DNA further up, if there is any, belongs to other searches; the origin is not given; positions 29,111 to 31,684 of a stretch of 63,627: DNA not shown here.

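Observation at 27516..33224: Four-gene operon placing a diguanylate cyclase and an HD-GYP phosphodiesterase around a partner-switching pair with no sigma factor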

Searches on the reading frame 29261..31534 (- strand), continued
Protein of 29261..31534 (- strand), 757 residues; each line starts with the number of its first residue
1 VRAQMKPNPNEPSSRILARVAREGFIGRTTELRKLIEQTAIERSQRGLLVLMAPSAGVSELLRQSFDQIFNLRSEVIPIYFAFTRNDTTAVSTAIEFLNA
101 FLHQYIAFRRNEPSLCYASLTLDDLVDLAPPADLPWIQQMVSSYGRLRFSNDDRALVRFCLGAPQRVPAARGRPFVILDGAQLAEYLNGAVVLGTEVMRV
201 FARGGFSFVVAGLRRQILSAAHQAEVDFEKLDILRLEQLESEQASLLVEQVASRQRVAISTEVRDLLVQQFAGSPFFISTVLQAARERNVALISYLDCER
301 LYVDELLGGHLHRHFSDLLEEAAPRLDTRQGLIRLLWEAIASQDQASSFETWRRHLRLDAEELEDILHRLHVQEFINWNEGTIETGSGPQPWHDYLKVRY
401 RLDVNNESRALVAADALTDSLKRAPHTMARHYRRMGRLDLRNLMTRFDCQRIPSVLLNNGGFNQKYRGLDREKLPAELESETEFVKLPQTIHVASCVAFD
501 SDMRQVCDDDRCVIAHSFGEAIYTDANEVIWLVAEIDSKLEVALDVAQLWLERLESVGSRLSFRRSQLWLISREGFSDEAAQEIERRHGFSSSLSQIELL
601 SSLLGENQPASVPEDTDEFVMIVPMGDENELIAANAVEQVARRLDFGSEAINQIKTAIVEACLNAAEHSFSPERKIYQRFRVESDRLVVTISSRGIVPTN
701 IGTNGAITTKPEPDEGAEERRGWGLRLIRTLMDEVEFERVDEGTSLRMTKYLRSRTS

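Call 33: find_homologous_proteins(query=P0183)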
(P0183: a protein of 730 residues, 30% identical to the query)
Query P0183 (730 aa): 21 proteins with E <= 0.001 among 8000 candidates.
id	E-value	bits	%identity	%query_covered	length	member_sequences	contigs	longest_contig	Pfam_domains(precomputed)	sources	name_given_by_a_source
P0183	0.0e+0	1607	100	100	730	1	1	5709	PF13581.13,PF13191.13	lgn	-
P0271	0.0e+0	1181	72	100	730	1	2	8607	PF13581.13,PF02518.32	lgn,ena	-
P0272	0.0e+0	1090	68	100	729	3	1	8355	PF13581.13,PF02518.32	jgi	jgi:serine/threonine-protein kinase RsbW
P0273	8.9e-295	998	63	100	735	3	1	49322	PF13581.13,PF13401.13,PF13191.13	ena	-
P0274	2.8e-288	976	61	100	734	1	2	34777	PF13581.13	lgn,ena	-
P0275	8.2e-180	618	43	98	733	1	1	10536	PF13581.13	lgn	-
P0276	8.8e-180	618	43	98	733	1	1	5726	PF13581.13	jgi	jgi:serine/threonine-protein kinase RsbW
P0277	2.0e-175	603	43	98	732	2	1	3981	PF24883.3,PF13581.13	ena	-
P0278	3.4e-172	592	42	98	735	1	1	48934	PF13581.13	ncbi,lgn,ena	-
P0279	2.7e-171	589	41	99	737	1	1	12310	PF13581.13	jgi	jgi:serine/threonine-protein kinase RsbW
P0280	6.7e-171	588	43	98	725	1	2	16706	PF13581.13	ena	-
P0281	3.5e-168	579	41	98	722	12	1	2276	PF13581.13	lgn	-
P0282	5.1e-167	575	42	98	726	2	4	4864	PF13581.13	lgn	-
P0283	5.7e-167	575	42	99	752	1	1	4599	PF13581.13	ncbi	-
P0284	2.1e-164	567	40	99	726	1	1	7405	PF13581.13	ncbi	-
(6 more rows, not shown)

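Call 34: find_encoding_contigs(protein=P0273, flank=8000, max_places=2)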
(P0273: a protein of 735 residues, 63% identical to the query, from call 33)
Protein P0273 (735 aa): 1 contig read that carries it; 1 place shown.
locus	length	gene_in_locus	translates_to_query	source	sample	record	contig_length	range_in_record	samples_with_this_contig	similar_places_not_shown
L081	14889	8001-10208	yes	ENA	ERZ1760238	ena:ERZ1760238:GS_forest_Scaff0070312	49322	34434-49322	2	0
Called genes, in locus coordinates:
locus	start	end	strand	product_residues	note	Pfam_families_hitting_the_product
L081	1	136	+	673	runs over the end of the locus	PF00496:SBP_bac_5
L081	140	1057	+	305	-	PF19300:BPD_transp_1_N (weak), PF00528:BPD_transp_1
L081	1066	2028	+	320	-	PF12911:OppC_N, PF00528:BPD_transp_1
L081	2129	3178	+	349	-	PF00005:ABC_tran, PF13304:AAA_21, PF08352:oligo_HPY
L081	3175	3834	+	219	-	-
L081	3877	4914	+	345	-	PF02463:SMC_N (weak), PF00005:ABC_tran, PF08352:oligo_HPY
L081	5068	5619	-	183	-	PF09537:DUF2383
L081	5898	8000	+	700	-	PF10114:PocR, PF01590:GAF, PF13185:GAF_2, PF13492:GAF_3, PF00990:GGDEF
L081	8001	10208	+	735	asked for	PF13191:AAA_16 (faint), PF13401:AAA_22 (faint), PF13581:HATPase_c_2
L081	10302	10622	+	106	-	PF01740:STAS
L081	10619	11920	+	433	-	PF13487:HD_5, PF01966:HD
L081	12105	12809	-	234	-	-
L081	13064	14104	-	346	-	PF07676:PD40 (faint)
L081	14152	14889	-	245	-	?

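Call 35: find_encoding_contigs(protein=P0278, flank=8000, max_places=2)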
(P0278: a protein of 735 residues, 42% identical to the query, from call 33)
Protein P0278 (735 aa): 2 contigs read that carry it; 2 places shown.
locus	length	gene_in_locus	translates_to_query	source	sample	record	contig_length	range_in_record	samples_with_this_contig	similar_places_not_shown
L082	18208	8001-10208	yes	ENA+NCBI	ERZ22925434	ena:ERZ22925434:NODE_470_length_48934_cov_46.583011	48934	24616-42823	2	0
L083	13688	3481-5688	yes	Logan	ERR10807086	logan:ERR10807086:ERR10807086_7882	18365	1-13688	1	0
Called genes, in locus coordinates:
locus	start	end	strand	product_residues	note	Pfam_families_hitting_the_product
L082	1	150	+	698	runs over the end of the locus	PF00496:SBP_bac_5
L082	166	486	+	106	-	-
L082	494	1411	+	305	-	PF00528:BPD_transp_1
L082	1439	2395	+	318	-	PF12911:OppC_N, PF00528:BPD_transp_1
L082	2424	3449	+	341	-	PF00005:ABC_tran, PF13304:AAA_21, PF08352:oligo_HPY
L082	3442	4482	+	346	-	PF02463:SMC_N (weak), PF00005:ABC_tran, PF13304:AAA_21 (faint), PF08352:oligo_HPY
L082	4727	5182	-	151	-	PF09537:DUF2383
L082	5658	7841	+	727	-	PF10114:PocR, PF01590:GAF, PF13185:GAF_2, PF13492:GAF_3, PF00990:GGDEF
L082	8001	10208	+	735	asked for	PF13581:HATPase_c_2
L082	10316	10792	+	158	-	-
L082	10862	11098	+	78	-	-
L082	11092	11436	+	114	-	PF02452:PemK_toxin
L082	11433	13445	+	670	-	PF22745:Nlig-Ia, PF01653:DNA_ligase_aden, PF03120:OB_DNA_ligase, PF03119:DNA_ligase_ZBD, PF14520:HHH_5 (faint), PF12826:HHH_2, PF00533:BRCT, PF12738:PTCB-BRCT (faint)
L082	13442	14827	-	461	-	PF02661:Fic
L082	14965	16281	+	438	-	PF07994:NAD_binding_5, PF01658:Inos-1-P_synth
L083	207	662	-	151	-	PF09537:DUF2383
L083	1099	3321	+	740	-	PF10114:PocR, PF13185:GAF_2, PF01590:GAF, PF13492:GAF_3, PF00990:GGDEF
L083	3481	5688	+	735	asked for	PF13581:HATPase_c_2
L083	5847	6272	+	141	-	-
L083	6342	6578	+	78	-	-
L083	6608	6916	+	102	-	PF02452:PemK_toxin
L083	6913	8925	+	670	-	PF22745:Nlig-Ia, PF01653:DNA_ligase_aden, PF03120:OB_DNA_ligase, PF03119:DNA_ligase_ZBD, PF14520:HHH_5 (faint), PF12826:HHH_2, PF00533:BRCT, PF12738:PTCB-BRCT (faint)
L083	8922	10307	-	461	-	PF02661:Fic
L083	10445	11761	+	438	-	PF07994:NAD_binding_5, PF01658:Inos-1-P_synth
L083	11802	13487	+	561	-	PF00884:Sulfatase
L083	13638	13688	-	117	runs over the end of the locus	-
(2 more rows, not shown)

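Call 37: find_related_loci(query=A1, collection=metagenome_contigs, flank=8000)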
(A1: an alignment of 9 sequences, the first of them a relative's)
Query A1 (737 aa) in metagenome_contigs; peptide patterns used: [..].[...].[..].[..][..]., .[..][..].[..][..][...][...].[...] (x = any residue, [..] = any of these).
600 stretches matched a pattern (row limit reached: there are more); 304 encode a relative of the query (tblastn E <= 1e-3); the best 80 are kept; 80 distinct loci.
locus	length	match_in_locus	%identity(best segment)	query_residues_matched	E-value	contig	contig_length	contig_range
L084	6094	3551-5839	50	1-734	0e+0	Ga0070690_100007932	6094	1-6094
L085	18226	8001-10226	48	1-736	0e+0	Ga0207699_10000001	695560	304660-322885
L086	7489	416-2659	48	1-736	0e+0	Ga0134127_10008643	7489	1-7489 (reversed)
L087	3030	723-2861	48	27-736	0e+0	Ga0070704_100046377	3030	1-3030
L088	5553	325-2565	49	1-736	0e+0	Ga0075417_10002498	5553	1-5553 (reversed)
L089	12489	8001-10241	48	1-736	0e+0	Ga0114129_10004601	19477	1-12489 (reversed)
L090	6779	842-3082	48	1-735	0e+0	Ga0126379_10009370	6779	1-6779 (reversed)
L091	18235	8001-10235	47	1-732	0e+0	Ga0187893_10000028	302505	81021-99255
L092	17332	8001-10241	48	1-736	0e+0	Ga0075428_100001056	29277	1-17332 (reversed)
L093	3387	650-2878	48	1-736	0e+0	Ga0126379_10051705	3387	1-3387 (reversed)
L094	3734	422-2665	46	1-736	0e+0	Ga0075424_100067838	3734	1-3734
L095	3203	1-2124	49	31-736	0e+0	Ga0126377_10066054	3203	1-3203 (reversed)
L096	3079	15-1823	51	136-736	0e+0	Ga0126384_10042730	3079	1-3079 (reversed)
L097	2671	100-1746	51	190-736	0e+0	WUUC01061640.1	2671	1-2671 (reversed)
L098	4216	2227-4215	46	1-639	4e-176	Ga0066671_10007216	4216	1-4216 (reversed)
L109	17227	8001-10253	34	1-732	1e-102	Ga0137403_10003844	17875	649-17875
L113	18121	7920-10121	33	1-732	4e-102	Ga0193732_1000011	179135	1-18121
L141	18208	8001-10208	33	1-731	2e-97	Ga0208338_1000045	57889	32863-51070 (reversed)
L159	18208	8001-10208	33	1-731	2e-94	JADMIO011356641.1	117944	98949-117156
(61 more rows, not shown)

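Call 39: list_cluster_members(proteins=[P0121, P0131, P0138, P0153, P0278, P0207, P0216, P0236, P0258, P0263])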
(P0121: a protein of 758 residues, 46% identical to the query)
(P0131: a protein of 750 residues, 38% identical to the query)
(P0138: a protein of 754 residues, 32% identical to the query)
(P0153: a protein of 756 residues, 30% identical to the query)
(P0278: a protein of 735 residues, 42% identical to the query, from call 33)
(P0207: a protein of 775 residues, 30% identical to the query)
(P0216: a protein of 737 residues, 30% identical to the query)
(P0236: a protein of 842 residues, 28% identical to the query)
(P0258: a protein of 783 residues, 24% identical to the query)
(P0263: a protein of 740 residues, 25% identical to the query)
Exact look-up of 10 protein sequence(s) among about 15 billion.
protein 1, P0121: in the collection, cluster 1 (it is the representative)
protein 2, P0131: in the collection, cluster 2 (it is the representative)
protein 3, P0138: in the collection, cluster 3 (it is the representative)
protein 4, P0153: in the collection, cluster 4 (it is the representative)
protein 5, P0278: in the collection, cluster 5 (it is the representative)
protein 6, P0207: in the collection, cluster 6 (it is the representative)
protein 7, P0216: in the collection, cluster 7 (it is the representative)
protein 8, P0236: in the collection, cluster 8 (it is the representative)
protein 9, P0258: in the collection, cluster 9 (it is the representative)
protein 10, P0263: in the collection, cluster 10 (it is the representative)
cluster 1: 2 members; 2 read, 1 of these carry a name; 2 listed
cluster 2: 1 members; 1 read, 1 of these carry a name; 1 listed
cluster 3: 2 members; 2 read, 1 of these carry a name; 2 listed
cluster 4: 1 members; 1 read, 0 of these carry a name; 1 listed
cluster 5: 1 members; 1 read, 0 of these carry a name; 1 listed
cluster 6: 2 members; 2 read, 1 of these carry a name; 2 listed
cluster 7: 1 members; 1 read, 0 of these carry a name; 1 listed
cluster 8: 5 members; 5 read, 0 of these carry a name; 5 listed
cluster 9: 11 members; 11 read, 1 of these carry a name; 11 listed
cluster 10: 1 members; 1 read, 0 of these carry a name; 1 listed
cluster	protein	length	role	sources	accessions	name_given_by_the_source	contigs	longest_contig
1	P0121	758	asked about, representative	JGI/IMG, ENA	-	-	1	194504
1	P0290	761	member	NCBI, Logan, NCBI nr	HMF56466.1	MAG TPA: ATP-binding protein [Pyrinomonadaceae bacterium] | ATP-binding protein [Pyrinomonadaceae bacterium]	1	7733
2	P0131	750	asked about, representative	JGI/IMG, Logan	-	serine/threonine-protein kinase RsbW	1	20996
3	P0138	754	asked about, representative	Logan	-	-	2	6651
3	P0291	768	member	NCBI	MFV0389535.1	MAG: ATP-binding protein [Pyrinomonadaceae bacterium]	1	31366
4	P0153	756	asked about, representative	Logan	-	-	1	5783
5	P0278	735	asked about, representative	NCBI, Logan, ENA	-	-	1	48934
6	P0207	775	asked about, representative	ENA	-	-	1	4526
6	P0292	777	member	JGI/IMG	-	serine/threonine-protein kinase RsbW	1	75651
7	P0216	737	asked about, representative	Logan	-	-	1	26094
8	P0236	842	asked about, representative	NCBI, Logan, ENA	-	-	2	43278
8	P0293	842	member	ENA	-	-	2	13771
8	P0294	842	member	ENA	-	-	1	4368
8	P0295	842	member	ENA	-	-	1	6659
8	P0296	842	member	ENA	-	-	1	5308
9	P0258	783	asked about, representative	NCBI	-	-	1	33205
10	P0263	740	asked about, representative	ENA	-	-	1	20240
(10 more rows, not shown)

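Call 41: search_protein_families(library=pfam, proteins=[L085:822-1700:-, L092:4297-5781:-, L091:1620-4025:-, L109:12274-13191:-, L109:15108-16730:-, L159:15967-17688:-, L113:12176-12559:+, L141:15176-15697:+, L083:5796-6272:+, L081:5068-5733:-], max_evalue=0.001)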
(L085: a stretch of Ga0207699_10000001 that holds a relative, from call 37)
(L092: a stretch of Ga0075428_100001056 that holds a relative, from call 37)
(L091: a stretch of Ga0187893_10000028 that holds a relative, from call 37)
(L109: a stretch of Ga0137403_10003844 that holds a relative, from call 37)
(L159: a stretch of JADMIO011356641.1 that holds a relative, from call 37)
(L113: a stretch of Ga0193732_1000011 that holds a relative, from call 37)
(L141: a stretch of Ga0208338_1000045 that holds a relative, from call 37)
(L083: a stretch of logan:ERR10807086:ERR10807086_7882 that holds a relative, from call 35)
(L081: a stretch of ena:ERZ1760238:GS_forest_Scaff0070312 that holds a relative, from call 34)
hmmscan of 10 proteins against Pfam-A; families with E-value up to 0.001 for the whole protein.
L085:822-1700:- (292 aa): 1 family
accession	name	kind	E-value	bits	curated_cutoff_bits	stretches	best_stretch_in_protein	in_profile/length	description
PF14326.11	DUF4384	-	2.9e-12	46.9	27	1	127-213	2-80/81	Domain of unknown function (DUF4384)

L092:4297-5781:- (494 aa): 7 families
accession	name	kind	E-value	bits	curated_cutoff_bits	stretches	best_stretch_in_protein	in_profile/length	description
PF00158.32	Sigma54_activat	-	1.9e-68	229.9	20.2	1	179-345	1-167/168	Sigma-54 interaction domain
PF00072.30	Response_reg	-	6.6e-25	87.9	30.2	1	44-152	1-108/111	Response regulator receiver domain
PF14532.12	Sigma54_activ_2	-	1.4e-22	80.8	25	1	180-350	1-138/138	Sigma-54 interaction domain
PF25601.1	AAA_lid_14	-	4e-18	65.5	27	1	351-425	1-78/87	AAA+ ATPase lid domain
PF07728.20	AAA_5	-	1.1e-08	35.6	22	1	202-323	1-125/139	AAA domain (dynein-related subfamily)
PF02954.25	HTH_8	-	2.3e-08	34.1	22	1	442-478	1-37/42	Bacterial regulatory protein, Fis family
PF13551.12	HTH_29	-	0.00032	21.1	28.1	1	457-484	11-37/64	Winged helix-turn helix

L091:1620-4025:- (801 aa): 6 families
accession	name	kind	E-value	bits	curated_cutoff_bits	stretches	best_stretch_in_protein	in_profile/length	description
PF00069.31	Pkinase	-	2e-49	168.8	31.7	1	46-301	1-253/263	Protein kinase domain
PF03781.23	FGE-sulfatase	-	3.2e-46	158.5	23.3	1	559-784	4-254/255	Sulfatase-modifying factor enzyme 1-like domain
PF07714.23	PK_Tyr_Ser-Thr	-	1.8e-32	113.1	23.1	1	47-300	2-249/258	Protein tyrosine and serine/threonine kinase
PF01636.29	APH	-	2.2e-06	28.1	23.2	0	155-196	155-197/239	Phosphotransferase enzyme family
PF03109.22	ABC1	-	6.5e-06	25.9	22.9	1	101-209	124-227/244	ABC1 atypical kinase-like domain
PF08308.17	PEGA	-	4.6e-05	23.7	20.8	1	481-549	3-67/71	PEGA domain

L109:12274-13191:- (305 aa): 3 families
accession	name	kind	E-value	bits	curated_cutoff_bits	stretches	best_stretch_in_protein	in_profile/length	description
PF00498.31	FHA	-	8.8e-09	36.1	20.7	1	226-284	1-55/67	FHA domain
PF12401.13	FhaA_N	-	7.4e-07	30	25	1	38-130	27-115/115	FhaA, N-terminal domain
PF16697.10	Yop-YscD_cpl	-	0.00059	20.5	33.2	0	218-304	11-92/94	Inner membrane component of T3SS, cytoplasmic domain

L109:15108-16730:- (540 aa): 3 families
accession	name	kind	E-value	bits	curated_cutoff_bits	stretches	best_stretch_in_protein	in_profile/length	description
PF13672.11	PP2C_2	-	1.2e-13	51.5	24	1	35-233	12-188/209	Protein phosphatase 2C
PF00481.26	PP2C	-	2e-07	31.4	20.3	1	40-248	29-254/255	Protein phosphatase 2C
PF07228.17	SpoIIE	-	0.00039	20.9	25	0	180-256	103-191/192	Stage II sporulation protein E (SpoIIE)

L159:15967-17688:- (573 aa): 1 family
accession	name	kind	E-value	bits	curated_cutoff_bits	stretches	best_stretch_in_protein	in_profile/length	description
PF01098.24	FTSW_RODA_SPOVE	-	2.4e-34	119.3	26.4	2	414-547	217-352/356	Cell cycle protein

L113:12176-12559:+ (127 aa): 1 family
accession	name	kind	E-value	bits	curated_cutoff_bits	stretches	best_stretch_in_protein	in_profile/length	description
PF18480.7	DUF5615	-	8.1e-34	116.2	23.8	1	18-125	1-108/110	Domain of unknown function (DUF5615)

L141:15176-15697:+ (173 aa): 2 families
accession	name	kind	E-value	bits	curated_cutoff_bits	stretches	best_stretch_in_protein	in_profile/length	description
PF07291.16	MauE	-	1.8e-07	32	27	1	28-129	4-91/128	Methylamine utilisation protein MauE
PF07681.17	DoxX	-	0.00017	22.5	23.6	1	31-120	4-78/85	DoxX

L083:5796-6272:+ (158 aa): 0 families

L081:5068-5733:- (221 aa): 1 family
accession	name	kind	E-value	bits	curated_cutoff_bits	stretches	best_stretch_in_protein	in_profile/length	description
PF09537.16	DUF2383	-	7e-38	129.6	30.8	1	88-197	1-110/111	Domain of unknown function (DUF2383)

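Call 52: find_homologous_proteins(query=P0258)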
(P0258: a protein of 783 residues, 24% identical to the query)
Query P0258 (783 aa): 17 proteins with E <= 0.001 among 8000 candidates.
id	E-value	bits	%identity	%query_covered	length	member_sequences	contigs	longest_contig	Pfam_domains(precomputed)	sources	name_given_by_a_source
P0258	0.0e+0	1788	100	100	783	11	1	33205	PF13581.13,PF01637.25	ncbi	-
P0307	0.0e+0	1544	86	100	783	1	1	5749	PF13581.13,PF01637.25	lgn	-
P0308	4.4e-90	321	29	97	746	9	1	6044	PF13581.13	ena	-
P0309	4.1e-80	288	29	51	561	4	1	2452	PF13581.13,PF01637.25,PF13191.13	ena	-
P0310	6.2e-79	284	31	51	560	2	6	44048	PF13581.13,PF01637.25,PF13191.13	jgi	jgi:anti-sigma regulatory factor (Ser/Thr protein kinase)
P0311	6.6e-79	284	28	51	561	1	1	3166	PF13581.13,PF01637.25,PF13191.13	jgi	-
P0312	1.7e-77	279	29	51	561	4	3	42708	PF13581.13,PF01637.25,PF13191.13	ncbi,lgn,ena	ncbi:MAG: ATP-binding protein [Dissulfurispiraceae bacterium]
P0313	2.6e-77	279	27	52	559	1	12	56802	PF13581.13,PF01637.25,PF13191.13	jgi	jgi:anti-sigma regulatory factor (Ser/Thr protein kinase)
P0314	1.1e-74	270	31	51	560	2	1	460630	PF13581.13,PF01637.25,PF13191.13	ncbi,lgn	ncbi:MAG: ATP-binding protein [Nitrospirota bacterium]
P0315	6.7e-70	254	29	51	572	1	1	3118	PF13581.13,PF01637.25,PF13191.13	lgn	-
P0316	2.2e-69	252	32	42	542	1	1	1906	PF13581.13,PF01637.25,PF13191.13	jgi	jgi:anti-sigma regulatory factor (Ser/Thr protein kinase)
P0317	1.2e-68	250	29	52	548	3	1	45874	PF13581.13,PF01637.25,PF13191.13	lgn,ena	-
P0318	1.0e-65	240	29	51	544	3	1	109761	PF13581.13,PF01637.25,PF13191.13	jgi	jgi:anti-sigma regulatory factor (Ser/Thr protein kinase)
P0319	8.3e-64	234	27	52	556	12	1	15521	PF13581.13,PF01637.25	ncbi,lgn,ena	-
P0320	2.8e-61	226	28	51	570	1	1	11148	PF13581.13,PF01637.25,PF13191.13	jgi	jgi:anti-sigma regulatory factor (Ser/Thr protein kinase)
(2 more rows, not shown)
